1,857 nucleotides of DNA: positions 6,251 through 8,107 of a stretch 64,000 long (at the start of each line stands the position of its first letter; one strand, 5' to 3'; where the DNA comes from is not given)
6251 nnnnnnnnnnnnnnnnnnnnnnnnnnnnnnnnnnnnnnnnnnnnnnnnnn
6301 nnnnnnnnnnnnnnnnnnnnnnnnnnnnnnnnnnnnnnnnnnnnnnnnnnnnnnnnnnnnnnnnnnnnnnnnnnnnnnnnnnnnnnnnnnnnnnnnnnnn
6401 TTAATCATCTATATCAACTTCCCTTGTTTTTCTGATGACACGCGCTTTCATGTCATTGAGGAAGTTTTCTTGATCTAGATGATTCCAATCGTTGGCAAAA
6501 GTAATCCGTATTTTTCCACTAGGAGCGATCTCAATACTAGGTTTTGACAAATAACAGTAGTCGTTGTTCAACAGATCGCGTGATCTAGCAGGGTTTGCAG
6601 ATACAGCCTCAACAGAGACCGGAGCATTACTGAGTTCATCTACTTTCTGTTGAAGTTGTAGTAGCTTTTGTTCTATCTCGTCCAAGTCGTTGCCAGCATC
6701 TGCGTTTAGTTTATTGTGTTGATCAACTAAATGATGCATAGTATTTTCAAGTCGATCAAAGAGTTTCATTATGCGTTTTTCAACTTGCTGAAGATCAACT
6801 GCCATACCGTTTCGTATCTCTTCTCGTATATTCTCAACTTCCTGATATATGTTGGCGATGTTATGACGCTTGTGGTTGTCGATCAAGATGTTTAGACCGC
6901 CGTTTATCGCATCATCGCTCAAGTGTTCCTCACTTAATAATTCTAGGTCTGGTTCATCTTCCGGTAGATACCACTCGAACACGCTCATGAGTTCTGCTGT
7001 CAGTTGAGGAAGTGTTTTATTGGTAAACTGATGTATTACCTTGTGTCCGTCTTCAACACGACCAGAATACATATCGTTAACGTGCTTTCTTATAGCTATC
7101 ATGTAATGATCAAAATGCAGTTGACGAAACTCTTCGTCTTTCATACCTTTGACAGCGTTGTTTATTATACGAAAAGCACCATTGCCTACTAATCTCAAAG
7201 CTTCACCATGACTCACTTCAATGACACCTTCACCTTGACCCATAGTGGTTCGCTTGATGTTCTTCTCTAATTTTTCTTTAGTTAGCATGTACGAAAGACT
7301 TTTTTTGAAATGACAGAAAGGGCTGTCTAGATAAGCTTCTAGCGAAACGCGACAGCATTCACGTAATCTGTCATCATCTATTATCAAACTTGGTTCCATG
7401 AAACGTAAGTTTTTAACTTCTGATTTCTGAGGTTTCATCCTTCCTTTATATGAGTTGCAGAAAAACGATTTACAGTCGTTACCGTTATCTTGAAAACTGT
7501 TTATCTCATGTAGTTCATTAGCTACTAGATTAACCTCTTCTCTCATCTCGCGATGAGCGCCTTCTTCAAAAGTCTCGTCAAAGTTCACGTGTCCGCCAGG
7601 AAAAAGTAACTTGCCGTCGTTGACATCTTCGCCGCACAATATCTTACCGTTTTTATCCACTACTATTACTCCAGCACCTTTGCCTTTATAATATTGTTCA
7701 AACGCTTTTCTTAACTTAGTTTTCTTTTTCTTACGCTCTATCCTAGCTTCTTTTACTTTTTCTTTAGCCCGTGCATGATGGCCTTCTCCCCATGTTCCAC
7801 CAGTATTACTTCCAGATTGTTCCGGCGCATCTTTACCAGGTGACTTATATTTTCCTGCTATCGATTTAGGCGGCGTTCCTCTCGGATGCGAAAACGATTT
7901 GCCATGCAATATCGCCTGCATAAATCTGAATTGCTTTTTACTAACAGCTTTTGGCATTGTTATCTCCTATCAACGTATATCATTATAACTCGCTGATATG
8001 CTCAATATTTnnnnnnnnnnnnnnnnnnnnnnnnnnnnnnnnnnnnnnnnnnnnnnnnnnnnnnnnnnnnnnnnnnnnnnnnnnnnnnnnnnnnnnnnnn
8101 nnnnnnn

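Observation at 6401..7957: Nudix hydrolase domain protein encoded inside the tail/neck structural operon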

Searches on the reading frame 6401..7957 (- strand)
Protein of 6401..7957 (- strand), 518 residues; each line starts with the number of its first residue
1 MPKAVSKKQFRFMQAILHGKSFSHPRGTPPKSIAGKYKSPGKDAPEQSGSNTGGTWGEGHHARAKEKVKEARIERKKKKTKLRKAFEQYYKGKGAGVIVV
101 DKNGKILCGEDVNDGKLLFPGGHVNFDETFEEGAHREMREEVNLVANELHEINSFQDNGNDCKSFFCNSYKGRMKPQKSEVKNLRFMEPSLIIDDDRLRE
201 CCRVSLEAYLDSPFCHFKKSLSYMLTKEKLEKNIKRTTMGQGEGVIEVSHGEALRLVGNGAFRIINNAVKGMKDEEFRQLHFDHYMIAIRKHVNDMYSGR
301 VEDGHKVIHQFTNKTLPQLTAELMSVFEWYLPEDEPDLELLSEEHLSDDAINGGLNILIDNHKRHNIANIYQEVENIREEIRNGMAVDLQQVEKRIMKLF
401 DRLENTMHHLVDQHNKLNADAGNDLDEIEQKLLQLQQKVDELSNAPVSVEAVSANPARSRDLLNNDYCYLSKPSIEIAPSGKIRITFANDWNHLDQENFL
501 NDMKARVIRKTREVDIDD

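Call 5: search_protein_families(library=pfam, proteins=[window:6401-7957:-], max_evalue=0.1)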
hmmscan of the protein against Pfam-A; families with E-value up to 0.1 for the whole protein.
window:6401-7957:- (518 aa): 10 families
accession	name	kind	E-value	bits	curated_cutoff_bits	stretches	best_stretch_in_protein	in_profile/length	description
PF00293.34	NUDIX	-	3.5e-13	50.1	21.1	1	93-192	4-118/134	NUDIX domain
PF22327.2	Nudt16-like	-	9.7e-05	22.8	27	1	114-150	32-69/161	U8 snoRNA-decapping enzyme-like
PF05597.16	Phasin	-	0.004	17.6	28.8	1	372-443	53-125/126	Poly(hydroxyalcanoate) granule associated protein (phasin)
PF04513.17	Baculo_PEP_C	-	0.0073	16.8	38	1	367-442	29-104/140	Baculovirus polyhedron envelope protein, PEP, C terminus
PF05549.16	Allexi_40kDa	-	0.011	15.7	26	1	362-450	56-145/271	Allexivirus 40kDa protein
PF06009.19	Laminin_II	-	0.018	15.5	33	1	366-462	4-98/138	Laminin Domain II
PF01442.23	Apolipoprotein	-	0.018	15.2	90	0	367-441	68-143/190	Apolipoprotein A1/A4/E domain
PF21329.2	CYP38_PsbQ-like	-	0.022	15.7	27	1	365-444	15-95/117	Peptidyl-prolyl cis-trans isomerase CYP38-like, PsbQ-like domain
PF02601.20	Exonuc_VII_L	-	0.027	14.4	35.9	1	368-444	143-219/315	Exonuclease VII, large subunit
PF06103.16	DUF948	-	0.077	13.6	37.2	0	388-453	23-88/89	Bacterial protein of unknown function (DUF948)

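Call 6: search_protein_families(library=phrogs, proteins=[window:6401-7957:-], max_evalue=0.01)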
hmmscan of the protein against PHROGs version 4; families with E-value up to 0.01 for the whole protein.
window:6401-7957:- (518 aa): 6 families
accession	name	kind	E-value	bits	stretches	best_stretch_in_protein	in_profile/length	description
phrog_1198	-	other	1.4e-13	52.2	1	88-160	33-108/253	MutT/NUDIX hydrolase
phrog_15528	-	head and packaging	5.6e-09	35.9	1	94-231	523-656/794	portal protein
phrog_1185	-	other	3.8e-05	24.3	1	86-151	150-215/301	nudix hydrolase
phrog_19657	-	other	6.8e-05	23.9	1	109-177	53-117/176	nudix hydrolase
phrog_10313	-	other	0.00071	20.4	1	92-159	11-82/159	nudix hydrolase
phrog_9999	-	other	0.0013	19.7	1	114-169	52-112/186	nudix hydrolase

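Call 8: search_dna_similar(query=window:6401-7957:-, collection=phages, mode=protein, max_rows=40)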
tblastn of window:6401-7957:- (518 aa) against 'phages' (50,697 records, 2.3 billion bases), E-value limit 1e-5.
No match.

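Call 10: find_homologous_proteins(query=window:6401-7957:-, max_evalue=0.001)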
Query window:6401-7957:- (518 aa): 654 proteins with E <= 0.001 among 8000 candidates; the best 120 are listed.
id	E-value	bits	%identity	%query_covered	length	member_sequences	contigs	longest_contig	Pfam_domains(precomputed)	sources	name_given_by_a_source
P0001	0.0e+0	1156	100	98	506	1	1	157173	PF00293.35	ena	-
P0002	1.3e-263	894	75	100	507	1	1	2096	PF00293.35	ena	-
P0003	9.5e-255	864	73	100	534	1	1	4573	PF00293.35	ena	-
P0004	1.8e-245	834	70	99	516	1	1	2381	PF00293.35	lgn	-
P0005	6.3e-244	829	69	100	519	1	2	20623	PF00293.35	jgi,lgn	jgi:ADP-ribose pyrophosphatase YjhB (NUDIX family)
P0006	1.4e-243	828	69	100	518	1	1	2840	PF00293.35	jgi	jgi:ADP-ribose pyrophosphatase YjhB (NUDIX family)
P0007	2.9e-238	810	68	100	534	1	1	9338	PF00293.35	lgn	-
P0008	1.7e-210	719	79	77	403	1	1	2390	PF00293.35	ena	-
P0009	7.4e-202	690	61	98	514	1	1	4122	PF00293.35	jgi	jgi:ADP-ribose pyrophosphatase YjhB (NUDIX family)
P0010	9.1e-200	683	61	99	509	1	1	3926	PF00293.35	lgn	-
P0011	4.9e-199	681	59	98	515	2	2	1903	PF00293.35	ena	-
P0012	1.7e-197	676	60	99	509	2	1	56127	PF00293.35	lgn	-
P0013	5.5e-196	671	59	99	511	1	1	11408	PF00293.35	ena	-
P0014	7.5e-196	670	60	99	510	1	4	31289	PF00293.35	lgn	-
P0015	1.1e-195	670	59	99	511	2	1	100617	PF00293.35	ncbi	-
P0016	3.5e-194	665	58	99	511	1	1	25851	PF00293.35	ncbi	-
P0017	1.2e-193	663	59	99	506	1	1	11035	PF00293.35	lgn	-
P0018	1.6e-192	659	57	99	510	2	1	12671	PF00293.35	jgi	-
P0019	2.2e-192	659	58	98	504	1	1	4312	PF00293.35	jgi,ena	-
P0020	3.7e-192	658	59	98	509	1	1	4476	PF00293.35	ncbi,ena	-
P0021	3.9e-192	658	60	97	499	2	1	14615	PF00293.35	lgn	-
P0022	4.0e-192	658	58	99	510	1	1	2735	PF00293.35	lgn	-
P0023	6.3e-191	654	58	99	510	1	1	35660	PF00293.35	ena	-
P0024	6.5e-191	654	57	99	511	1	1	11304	PF00293.35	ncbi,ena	-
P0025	7.9e-191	654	58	99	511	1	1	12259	PF00293.35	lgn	-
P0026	4.7e-188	644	59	99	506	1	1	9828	PF04513.18,PF00293.35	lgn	-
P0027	7.1e-187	641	57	99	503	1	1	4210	PF00293.35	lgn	-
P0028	9.2e-187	640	56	99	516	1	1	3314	PF00293.35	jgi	jgi:ADP-ribose pyrophosphatase YjhB (NUDIX family)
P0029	3.7e-186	638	57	96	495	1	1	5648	PF00293.35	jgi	jgi:8-oxo-dGTP pyrophosphatase MutT (NUDIX family)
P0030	4.3e-185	635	58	96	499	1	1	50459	PF00293.35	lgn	-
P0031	2.2e-184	632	57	98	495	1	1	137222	PF00293.35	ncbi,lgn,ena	-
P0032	8.9e-184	630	57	99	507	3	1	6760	PF00293.35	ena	-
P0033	9.6e-184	630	56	99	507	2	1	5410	PF00293.35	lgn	-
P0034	1.3e-181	623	56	100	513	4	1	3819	PF00293.35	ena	-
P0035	3.9e-181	622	56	97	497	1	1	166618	PF00293.35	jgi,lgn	-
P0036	1.3e-180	620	56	100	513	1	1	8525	PF00293.35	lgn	-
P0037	9.9e-180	617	56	99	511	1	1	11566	PF00293.35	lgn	-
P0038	2.1e-179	616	55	100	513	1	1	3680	PF00293.35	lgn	-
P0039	4.3e-179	615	56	97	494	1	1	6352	PF00293.35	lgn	-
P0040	1.4e-178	613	54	98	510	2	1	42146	PF00293.35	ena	-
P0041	3.8e-178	612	53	98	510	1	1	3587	PF00293.35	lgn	-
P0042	3.8e-178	612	56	97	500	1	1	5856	PF00293.35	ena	-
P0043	1.1e-177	610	55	99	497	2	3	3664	PF00293.35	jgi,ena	-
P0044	8.3e-177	607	55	99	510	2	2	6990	PF00293.35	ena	-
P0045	1.5e-176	607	55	96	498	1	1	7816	PF00293.35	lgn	-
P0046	4.9e-176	605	56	99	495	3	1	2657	PF00293.35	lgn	-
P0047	2.1e-175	603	55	98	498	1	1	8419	PF00293.35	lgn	-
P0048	3.3e-175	602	54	98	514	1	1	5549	PF00293.35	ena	-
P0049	1.6e-174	600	55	99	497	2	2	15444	PF00293.35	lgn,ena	-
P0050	1.7e-174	600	53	99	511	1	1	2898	PF00293.35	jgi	jgi:8-oxo-dGTP pyrophosphatase MutT (NUDIX family)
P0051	2.9e-174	599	53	98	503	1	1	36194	PF00293.35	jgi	jgi:8-oxo-dGTP pyrophosphatase MutT (NUDIX family)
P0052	4.9e-174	598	54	99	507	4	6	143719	PF00293.35,PF05816.17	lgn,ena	-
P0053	1.3e-173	597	53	98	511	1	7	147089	PF00293.35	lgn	-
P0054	2.4e-173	596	53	98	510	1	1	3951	PF00293.35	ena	-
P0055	3.3e-173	596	55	96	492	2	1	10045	PF00293.35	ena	-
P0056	3.4e-173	595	56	99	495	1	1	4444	PF00293.35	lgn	-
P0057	1.3e-172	593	55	96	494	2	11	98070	PF28217.1,PF00293.35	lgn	-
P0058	2.1e-172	593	54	99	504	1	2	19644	PF00293.35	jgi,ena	-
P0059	5.0e-172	592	54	99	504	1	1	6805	PF00293.35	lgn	-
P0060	3.1e-171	589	54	99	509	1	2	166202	PF00293.35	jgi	jgi:8-oxo-dGTP diphosphatase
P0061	3.4e-171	589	54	98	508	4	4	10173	PF00293.35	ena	-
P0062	1.6e-170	587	54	98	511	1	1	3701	PF00293.35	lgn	-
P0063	1.7e-170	587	55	98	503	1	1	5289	PF00293.35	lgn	-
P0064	3.7e-170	585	52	99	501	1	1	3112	PF00293.35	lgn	-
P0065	5.5e-170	585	53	99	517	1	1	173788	PF00293.35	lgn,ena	-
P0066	1.5e-169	583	54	99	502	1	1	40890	PF00293.35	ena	-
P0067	1.7e-169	583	53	99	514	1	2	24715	PF00293.35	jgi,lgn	jgi:ADP-ribose pyrophosphatase YjhB (NUDIX family)/Txe/YoeB family toxin of Txe-Axe toxin-antitoxin 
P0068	2.4e-169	583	52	98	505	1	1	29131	PF00293.35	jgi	jgi:ADP-ribose pyrophosphatase YjhB (NUDIX family)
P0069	2.8e-169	583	54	99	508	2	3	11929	PF00293.35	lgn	-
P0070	4.5e-169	582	54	99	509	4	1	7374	PF00293.35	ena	-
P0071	7.7e-169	581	52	98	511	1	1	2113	PF00293.35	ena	-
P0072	7.7e-169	581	54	99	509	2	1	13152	PF00293.35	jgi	jgi:8-oxo-dGTP pyrophosphatase MutT (NUDIX family)/Txe/YoeB family toxin of Txe-Axe toxin-antitoxin 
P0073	1.1e-168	581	53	98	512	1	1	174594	PF00293.35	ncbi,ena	-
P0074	3.4e-168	579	53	98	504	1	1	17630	PF00293.35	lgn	-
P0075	6.1e-168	578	53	99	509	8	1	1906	PF00293.35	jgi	jgi:8-oxo-dGTP pyrophosphatase MutT (NUDIX family)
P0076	6.2e-168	578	53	98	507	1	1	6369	PF00293.35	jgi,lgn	jgi:ADP-ribose pyrophosphatase YjhB (NUDIX family)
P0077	1.1e-167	577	53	98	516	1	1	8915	PF00293.35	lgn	-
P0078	1.1e-167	577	54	99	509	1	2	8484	PF00293.35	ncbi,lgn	-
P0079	1.7e-167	577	52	98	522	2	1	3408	PF00293.35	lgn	-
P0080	3.2e-167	576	54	99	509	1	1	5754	PF00293.35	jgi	jgi:8-oxo-dGTP pyrophosphatase MutT (NUDIX family)/Txe/YoeB family toxin of Txe-Axe toxin-antitoxin 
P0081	4.1e-167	575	54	99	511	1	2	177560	PF00293.35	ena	-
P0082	1.0e-166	574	52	99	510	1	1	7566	PF00293.35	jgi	jgi:ADP-ribose pyrophosphatase YjhB (NUDIX family)/Txe/YoeB family toxin of Txe-Axe toxin-antitoxin 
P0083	1.2e-166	574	54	99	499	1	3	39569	PF00293.35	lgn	-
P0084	1.8e-166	573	52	100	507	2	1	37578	PF00293.35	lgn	-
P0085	2.2e-166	573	52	99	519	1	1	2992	PF00293.35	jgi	jgi:ADP-ribose pyrophosphatase YjhB (NUDIX family)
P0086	4.1e-166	572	51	99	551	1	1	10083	PF00293.35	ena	-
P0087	5.0e-166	572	54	98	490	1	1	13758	PF00293.35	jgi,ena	-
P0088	8.0e-166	571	52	99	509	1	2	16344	PF00293.35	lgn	-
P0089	1.0e-165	571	51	98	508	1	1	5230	PF00293.35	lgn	-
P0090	1.0e-165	571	53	98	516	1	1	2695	PF00293.35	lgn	-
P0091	1.1e-165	571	52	99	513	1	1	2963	PF00293.35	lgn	-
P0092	1.8e-165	570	54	98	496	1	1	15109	PF00293.35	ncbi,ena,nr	ncbi:NUDIX hydrolase [Candidatus Pacearchaeota archaeon]|nr:NUDIX hydrolase [Candidatus Pacearchaeot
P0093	1.9e-165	570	51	99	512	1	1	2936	PF00293.35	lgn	-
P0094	2.7e-165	569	53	99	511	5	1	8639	PF00293.35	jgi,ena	-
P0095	3.7e-165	569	52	99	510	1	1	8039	PF00293.35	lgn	-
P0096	3.9e-165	569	53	98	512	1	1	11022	PF00293.35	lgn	-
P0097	4.1e-165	569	52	99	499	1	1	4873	PF00293.35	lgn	-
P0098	4.5e-165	569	51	99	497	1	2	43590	PF06009.20,PF28217.1,PF00293.35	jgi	jgi:8-oxo-dGTP pyrophosphatase MutT (NUDIX family)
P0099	5.1e-165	568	53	99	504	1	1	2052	PF00293.35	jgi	jgi:8-oxo-dGTP pyrophosphatase MutT (NUDIX family)/Txe/YoeB family toxin of Txe-Axe toxin-antitoxin 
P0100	6.9e-165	568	55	97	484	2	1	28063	PF00293.35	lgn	-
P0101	8.7e-165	568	53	99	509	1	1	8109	PF00293.35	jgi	jgi:8-oxo-dGTP pyrophosphatase MutT (NUDIX family)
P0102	1.2e-164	567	52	99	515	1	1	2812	PF00293.35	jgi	jgi:8-oxo-dGTP pyrophosphatase MutT (NUDIX family)/Txe/YoeB family toxin of Txe-Axe toxin-antitoxin 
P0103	1.9e-164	567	52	99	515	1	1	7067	PF00293.35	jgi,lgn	jgi:8-oxo-dGTP pyrophosphatase MutT (NUDIX family)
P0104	2.0e-164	567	54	98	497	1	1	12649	PF00293.35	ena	-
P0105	2.4e-164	566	54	97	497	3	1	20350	PF00293.35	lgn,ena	-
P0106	3.2e-164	566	53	98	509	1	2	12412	PF00293.35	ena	-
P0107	4.8e-164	565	53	98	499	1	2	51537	PF00293.35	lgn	-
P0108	5.0e-164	565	52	99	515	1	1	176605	PF00293.35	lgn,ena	-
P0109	5.4e-164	565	52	99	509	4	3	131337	PF00293.35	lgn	-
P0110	8.8e-164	564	52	99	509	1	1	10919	PF00293.35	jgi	jgi:8-oxo-dGTP pyrophosphatase MutT (NUDIX family)/Txe/YoeB family toxin of Txe-Axe toxin-antitoxin 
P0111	9.3e-164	564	53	98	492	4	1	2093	PF00293.35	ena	-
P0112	9.3e-164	564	53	99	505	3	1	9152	PF00293.35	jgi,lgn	jgi:8-oxo-dGTP pyrophosphatase MutT (NUDIX family)/Txe/YoeB family toxin of Txe-Axe toxin-antitoxin 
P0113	1.0e-163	564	52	99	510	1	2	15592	PF00293.35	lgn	-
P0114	1.1e-163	564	53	98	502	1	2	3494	PF00293.35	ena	-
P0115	1.3e-163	564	53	97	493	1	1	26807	PF00293.35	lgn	-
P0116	1.5e-163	564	53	98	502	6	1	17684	PF00293.35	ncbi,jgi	jgi:ADP-ribose pyrophosphatase YjhB (NUDIX family)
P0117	1.9e-163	563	51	98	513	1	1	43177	PF00293.35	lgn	-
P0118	2.1e-163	563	53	99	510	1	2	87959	PF00293.35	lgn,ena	-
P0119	2.5e-163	563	53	99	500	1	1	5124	PF00293.35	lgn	-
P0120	2.8e-163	563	53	96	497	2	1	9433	PF00293.35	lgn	-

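Call 12: find_encoding_contigs(protein=P0001, flank=10000, max_places=3)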
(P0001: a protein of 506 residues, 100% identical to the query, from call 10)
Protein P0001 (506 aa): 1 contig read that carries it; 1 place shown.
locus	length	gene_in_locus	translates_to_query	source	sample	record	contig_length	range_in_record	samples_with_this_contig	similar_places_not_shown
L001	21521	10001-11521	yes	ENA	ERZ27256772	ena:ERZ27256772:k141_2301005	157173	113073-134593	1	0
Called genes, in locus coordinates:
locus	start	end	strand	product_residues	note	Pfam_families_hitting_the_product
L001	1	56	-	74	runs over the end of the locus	-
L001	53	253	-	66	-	-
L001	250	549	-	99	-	-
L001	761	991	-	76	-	-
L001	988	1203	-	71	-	-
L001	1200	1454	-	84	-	-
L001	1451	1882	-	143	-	-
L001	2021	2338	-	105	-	-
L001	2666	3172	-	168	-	-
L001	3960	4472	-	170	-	-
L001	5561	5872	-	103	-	-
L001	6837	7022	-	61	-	-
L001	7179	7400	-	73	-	-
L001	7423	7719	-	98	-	-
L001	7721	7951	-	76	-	-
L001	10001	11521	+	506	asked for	PF00293:NUDIX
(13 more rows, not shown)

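Call 25: predict_structure(alignment_id=A2)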
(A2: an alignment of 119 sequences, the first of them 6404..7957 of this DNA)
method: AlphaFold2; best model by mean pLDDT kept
length: 518 residues; sequences in the alignment: 119
mean_pLDDT: 80.7   pTM: 0.43
mean pLDDT of the five models: 80.7, 80.1, 79.4, 79.2, 75.8
residues with pLDDT >= 90: 181; 70-90: 222; 50-70: 83; < 50: 32
segments of 3 or more residues with pLDDT < 50: 239-244, 346-356, 367-370, 384-386, 515-518
pLDDT, mean of each block of 10 residues (from residue 1): 86 89 80 87 81 68 77 79 66 94 96 96 94 96 97 93 97 88 95 94 95 89 82 60 53 70 89 94 93 90 92 90 80 53 49 47 50 60 58 74 78 80 80 77 76 84 91 88 88 89 86 54
secondary structure, 60 per line:
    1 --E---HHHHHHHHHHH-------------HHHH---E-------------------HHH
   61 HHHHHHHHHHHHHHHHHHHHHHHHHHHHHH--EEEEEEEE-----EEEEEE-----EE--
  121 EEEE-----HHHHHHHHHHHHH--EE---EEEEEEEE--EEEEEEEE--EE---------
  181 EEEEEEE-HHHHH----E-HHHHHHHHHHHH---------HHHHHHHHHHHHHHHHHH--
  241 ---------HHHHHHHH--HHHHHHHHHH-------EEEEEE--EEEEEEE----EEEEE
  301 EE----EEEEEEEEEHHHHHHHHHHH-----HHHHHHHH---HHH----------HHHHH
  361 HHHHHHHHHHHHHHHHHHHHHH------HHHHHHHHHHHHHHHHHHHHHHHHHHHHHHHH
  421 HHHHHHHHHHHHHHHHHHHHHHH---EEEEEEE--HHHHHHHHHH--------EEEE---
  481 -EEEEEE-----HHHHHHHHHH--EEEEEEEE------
elements in order: H7-17 H31-34 H58-90 E93-100 E106-111 E121-124 H130-142 E150-157 E160-167 E181-187 H189-193 H200-211 H221-238 H250-257 H260-269 E277-282 E285-291 E296-302 E307-315 H316-326 H332-339 H356-382 H389-443 E447-453 H456-465 E474-477 E482-487 H493-502 E505-512

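Call 29: fold_search(model_id=the predicted structure, library=pdb)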
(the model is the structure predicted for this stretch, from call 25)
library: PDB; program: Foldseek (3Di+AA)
matches with E <= 10: 1275; with E <= 0.001: 406
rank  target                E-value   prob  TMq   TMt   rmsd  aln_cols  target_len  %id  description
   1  3r03_B                6.9e-08  1.00  0.21  0.76   2.7       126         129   18  The crystal structure of NUDIX hydrolase from Rhodospirillum rubrum (released 2011-05-11)
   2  3grn_B                6.9e-08  1.00  0.20  0.66   3.4       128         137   20  CRYSTAL STRUCTURE OF MUTT PROTEIN FROM Methanosarcina mazei Go1 (released 2009-04-07)
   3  7b66_B                8.1e-08  1.00  0.19  0.56   5.8       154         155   22  Structure of NUDT15 R139H Mutant in complex with TH7755 (released 2021-03-24)
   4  4kyx_A                9.1e-08  1.00  0.19  0.62   4.3       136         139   24  Crystal structure of ADP-ribose pyrophosphatase MutT from Rickettsia felis (released 2013-08-07)
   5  7b65_A                9.6e-08  1.00  0.19  0.56   5.8       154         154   23  Structure of NUDT15 R139C Mutant in complex with TH7755 (released 2021-03-24)
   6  4dyw_A                1.1e-07  1.00  0.20  0.76   2.7       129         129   22  Crystal structure of MutT NUDIX hydrolase from Burkholderia pseudomallei (released 2012-04-11)
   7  7syc                  1.1e-07  1.00  0.20  0.77   2.9       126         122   21  Crystal Structure of Nucleoside triphosphate pyrophosphohydrolase from Klebsiella pneumoniae subsp. pneumoniae (released 2021-12-08)
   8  7b66_D                1.1e-07  1.00  0.18  0.51   6.1       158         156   23  Structure of NUDT15 R139H Mutant in complex with TH7755 (released 2021-03-24)
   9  3a6t_A                1.1e-07  1.00  0.20  0.74   2.8       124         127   19  Crystal structure of MutT-8-OXO-DGMP complex (released 2009-10-27)
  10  7b66_A                1.2e-07  1.00  0.20  0.56   6.3       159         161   21  Structure of NUDT15 R139H Mutant in complex with TH7755 (released 2021-03-24)
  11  3a6v_A                1.3e-07  1.00  0.19  0.74   3.0       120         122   19  Crystal structure of the MutT protein in MN(II) bound holo form (released 2009-10-27)
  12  3r03_A                1.3e-07  1.00  0.21  0.78   2.4       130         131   18  The crystal structure of NUDIX hydrolase from Rhodospirillum rubrum (released 2011-05-11)
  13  3hhj_A                1.3e-07  1.00  0.20  0.74   3.1       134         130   20  Crystal structure of mutator mutT from Bartonella henselae (released 2009-05-26)
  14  3ffu_A                1.4e-07  1.00  0.21  0.73   2.7       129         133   23  Structure of the RNA pyrophosphohydrolase BdRppH in complex with GTP and magnesium (released 2009-03-24)
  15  3fk9_A                1.6e-07  1.00  0.18  0.58   3.6       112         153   22  Crystal structure of mMutator MutT protein from Bacillus halodurans (released 2009-01-13)
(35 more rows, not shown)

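Call 42: find_encoding_contigs(protein=P0073, flank=10000, max_places=2)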
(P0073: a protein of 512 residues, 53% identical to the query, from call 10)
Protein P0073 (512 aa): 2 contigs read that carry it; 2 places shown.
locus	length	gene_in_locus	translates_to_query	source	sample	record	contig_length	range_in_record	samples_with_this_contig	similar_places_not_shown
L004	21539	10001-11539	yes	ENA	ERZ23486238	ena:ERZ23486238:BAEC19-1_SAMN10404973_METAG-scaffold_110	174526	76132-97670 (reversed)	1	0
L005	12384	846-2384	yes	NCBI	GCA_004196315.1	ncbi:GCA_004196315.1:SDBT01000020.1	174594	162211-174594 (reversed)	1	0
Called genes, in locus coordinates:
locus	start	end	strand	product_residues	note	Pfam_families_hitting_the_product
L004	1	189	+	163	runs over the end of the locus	-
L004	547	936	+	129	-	-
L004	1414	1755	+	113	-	-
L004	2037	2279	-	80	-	-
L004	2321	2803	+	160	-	-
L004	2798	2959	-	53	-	-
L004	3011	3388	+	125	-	-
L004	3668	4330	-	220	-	PF00075:RNase_H, PF13456:RVT_3 (weak)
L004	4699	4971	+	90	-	-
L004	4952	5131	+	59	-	-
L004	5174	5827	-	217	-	PF02511:Thy1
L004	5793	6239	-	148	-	PF00383:dCMP_cyt_deam_1, PF14437:MafB19-deam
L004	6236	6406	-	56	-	-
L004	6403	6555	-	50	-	-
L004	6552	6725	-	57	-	-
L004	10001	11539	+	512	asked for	PF00293:NUDIX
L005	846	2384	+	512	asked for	PF00293:NUDIX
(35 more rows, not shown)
